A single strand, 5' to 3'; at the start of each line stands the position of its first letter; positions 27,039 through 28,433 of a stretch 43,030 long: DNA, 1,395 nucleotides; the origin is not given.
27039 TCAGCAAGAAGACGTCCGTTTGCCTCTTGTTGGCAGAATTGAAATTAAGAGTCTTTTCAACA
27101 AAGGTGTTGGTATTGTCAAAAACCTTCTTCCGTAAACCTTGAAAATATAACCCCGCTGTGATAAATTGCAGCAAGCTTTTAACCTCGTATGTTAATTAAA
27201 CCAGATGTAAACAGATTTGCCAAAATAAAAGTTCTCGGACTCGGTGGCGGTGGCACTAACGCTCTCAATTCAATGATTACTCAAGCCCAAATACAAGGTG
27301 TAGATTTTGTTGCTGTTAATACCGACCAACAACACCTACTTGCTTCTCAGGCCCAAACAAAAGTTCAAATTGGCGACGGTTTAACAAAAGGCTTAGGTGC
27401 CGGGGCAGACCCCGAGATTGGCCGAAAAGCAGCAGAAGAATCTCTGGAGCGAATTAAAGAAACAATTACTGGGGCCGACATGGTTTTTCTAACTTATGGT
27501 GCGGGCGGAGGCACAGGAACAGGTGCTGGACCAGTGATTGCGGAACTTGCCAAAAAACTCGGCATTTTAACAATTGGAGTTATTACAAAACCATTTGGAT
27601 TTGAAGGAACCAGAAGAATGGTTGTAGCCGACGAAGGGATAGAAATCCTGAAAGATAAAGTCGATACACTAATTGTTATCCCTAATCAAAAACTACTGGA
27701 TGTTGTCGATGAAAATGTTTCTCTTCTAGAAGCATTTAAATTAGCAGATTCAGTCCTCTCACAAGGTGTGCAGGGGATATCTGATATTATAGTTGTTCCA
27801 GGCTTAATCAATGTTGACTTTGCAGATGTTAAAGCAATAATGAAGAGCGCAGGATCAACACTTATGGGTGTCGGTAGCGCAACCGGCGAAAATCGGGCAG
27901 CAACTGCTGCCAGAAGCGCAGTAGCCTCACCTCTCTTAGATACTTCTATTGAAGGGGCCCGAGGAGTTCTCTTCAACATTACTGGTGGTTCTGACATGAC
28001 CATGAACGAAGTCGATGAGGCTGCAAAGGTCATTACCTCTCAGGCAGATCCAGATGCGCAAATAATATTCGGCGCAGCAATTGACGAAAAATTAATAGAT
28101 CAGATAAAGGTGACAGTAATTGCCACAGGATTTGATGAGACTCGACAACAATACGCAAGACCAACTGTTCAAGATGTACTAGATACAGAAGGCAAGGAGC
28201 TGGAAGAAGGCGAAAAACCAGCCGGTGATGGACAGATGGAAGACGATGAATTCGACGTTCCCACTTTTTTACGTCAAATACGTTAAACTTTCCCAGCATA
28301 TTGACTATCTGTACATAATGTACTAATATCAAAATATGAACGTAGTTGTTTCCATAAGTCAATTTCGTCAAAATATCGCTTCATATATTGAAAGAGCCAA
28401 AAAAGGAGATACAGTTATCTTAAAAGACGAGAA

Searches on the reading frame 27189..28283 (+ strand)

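Call 78: search_protein_families(library=pfam, proteins=[window:27189-28283:+], max_evalue=0.001)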
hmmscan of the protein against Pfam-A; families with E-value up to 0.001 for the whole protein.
window:27189-28283:+ (365 aa): 2 families
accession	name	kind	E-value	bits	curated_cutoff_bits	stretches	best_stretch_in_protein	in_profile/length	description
PF00091.31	Tubulin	-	8e-49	166.9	33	1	12-173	1-189/190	Tubulin/FtsZ family, GTPase domain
PF12327.13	FtsZ_C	-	7.7e-37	125.9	27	1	222-316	1-95/95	FtsZ family, C-terminal domain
